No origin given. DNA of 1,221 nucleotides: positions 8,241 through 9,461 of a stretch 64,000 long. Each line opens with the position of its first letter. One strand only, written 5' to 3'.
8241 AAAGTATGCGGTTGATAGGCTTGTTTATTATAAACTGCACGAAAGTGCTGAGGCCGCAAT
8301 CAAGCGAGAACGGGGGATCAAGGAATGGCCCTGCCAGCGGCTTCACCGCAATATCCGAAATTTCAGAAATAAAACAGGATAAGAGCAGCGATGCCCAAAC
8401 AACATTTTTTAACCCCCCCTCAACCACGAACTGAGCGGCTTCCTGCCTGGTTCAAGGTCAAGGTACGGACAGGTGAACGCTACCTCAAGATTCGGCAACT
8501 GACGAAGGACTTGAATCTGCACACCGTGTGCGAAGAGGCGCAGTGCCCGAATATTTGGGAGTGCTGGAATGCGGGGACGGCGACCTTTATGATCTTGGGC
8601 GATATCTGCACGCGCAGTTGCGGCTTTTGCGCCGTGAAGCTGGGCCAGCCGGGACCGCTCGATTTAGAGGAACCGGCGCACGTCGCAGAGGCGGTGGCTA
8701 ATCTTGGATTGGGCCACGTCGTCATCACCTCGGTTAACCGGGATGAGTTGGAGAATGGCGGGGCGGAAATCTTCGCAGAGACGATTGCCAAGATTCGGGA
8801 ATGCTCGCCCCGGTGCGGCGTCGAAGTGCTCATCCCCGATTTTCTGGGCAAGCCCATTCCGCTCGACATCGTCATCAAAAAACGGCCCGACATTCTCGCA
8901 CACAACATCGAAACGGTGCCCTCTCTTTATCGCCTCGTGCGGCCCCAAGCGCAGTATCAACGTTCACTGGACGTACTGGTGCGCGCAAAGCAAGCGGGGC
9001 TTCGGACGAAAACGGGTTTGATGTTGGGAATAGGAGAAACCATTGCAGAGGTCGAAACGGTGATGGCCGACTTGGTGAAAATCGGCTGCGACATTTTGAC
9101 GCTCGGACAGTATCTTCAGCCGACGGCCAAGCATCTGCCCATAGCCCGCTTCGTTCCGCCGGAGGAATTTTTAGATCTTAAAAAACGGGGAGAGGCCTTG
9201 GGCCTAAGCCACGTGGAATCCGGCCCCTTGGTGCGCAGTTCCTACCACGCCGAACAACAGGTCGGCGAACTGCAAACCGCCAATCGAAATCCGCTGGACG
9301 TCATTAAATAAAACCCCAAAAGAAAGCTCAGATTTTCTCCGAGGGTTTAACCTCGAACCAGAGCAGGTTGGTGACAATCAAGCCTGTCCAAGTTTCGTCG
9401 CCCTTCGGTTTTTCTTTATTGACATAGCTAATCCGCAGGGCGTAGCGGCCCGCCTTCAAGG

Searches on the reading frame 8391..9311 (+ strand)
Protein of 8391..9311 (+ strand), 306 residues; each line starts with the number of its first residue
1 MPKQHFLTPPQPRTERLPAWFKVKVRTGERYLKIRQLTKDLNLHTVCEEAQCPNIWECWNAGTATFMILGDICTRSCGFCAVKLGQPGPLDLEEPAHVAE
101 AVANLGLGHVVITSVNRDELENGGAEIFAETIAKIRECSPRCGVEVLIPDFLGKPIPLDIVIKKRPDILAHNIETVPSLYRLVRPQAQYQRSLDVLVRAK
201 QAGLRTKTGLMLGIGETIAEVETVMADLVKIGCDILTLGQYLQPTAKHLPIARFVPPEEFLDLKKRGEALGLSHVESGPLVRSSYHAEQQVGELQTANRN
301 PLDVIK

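Call 3: search_protein_families(library=pfam, proteins=[window:8391-9311:+], max_evalue=1)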
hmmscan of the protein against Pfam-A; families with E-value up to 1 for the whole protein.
window:8391-9311:+ (306 aa): 2 families
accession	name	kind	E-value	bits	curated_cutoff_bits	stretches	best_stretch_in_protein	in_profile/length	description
PF04055.27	Radical_SAM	-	3.2e-18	66.9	29.5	1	67-227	1-165/166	Radical SAM superfamily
PF16881.10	LIAS_N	-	1.8e-11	44.8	27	1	14-52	58-96/96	N-terminal domain of lipoyl synthase of Radical_SAM family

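Call 21: find_related_loci(query=window:8391-9311:+, collection=genome_contigs, flank=6000)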
Query window:8391-9311:+ (306 aa) in genome_contigs; peptide patterns used: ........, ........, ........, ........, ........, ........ (x = any residue, [..] = any of these).
321 stretches matched a pattern; 182 encode a relative of the query (tblastn E <= 1e-3); the best 80 are kept; 80 distinct loci.
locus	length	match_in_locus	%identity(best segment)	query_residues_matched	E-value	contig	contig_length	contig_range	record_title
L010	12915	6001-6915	85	1-305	3e-175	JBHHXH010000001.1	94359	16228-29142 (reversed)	MAG: Nitrospiria bacterium isolate D_2_bin.29 NODE_20_length_94359_cov_7.568110, whole genome shotgun sequence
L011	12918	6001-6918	75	1-306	2e-158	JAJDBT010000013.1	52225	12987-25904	MAG: Nitrospirota bacterium isolate OFTM211 OFTM211_12, whole genome shotgun sequence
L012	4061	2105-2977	76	1-291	3e-156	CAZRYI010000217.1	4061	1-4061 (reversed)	MAG TPA_asm: uncultured Nitrospirota bacterium isolate SRP128015_co1_49 genome assembly, contig: NODE_41320_length_4061_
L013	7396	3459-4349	75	1-297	6e-152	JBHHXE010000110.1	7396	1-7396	MAG: Nitrospiria bacterium isolate D_2_bin.51 NODE_5176_length_7396_cov_9.329655, whole genome shotgun sequence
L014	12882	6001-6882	77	1-294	2e-151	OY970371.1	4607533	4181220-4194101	MAG: Candidatus Manganitrophaceae bacterium isolate MFD03066.bin.c.2 genome assembly, chromosome: 1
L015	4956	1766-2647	76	1-294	7e-153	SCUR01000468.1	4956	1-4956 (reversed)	MAG: Candidatus Manganitrophaceae bacterium isolate GW715_bin.13 GW715_bin.13-103309, whole genome shotgun sequence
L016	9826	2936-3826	75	1-297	3e-150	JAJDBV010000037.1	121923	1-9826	MAG: Nitrospirota bacterium isolate OFTM249 OFTM249_36, whole genome shotgun sequence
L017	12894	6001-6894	74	1-298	3e-150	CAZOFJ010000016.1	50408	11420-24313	MAG TPA_asm: uncultured Nitrospirota bacterium isolate SRP287051_co2_246 genome assembly, contig: NODE_1518_length_50408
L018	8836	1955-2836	74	1-294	2e-149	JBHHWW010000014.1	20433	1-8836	MAG: Nitrospiria bacterium isolate D_3_bin.29 NODE_805_length_20433_cov_6.180636, whole genome shotgun sequence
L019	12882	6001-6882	73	1-294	1e-149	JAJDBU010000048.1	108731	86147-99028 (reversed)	MAG: Nitrospirota bacterium isolate OFTM244 OFTM244_47, whole genome shotgun sequence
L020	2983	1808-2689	74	1-294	2e-156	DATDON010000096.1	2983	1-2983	MAG TPA_asm: Candidatus Manganitrophaceae bacterium isolate SMAG_U7895 k141_58474, whole genome shotgun sequence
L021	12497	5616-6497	74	1-294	1e-148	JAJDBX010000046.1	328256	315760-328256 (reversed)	MAG: Nitrospirota bacterium isolate OFTM336 OFTM336_45, whole genome shotgun sequence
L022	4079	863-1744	75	1-294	2e-152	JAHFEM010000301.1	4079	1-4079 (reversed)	MAG: Nitrospirae bacterium isolate nzgw269 NODE_46730_length_4080_cov_2.227330, whole genome shotgun sequence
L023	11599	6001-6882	73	1-294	2e-147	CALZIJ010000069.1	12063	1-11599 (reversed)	MAG: Nitrospiria bacterium isolate FO_M_Nitrospirota_01.1 genome assembly, contig: scaffold_4224, whole genome shotgun s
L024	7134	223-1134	71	1-304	8e-146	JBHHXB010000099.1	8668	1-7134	MAG: Nitrospiria bacterium isolate D_2_bin.8 NODE_3896_length_8668_cov_15.414838, whole genome shotgun sequence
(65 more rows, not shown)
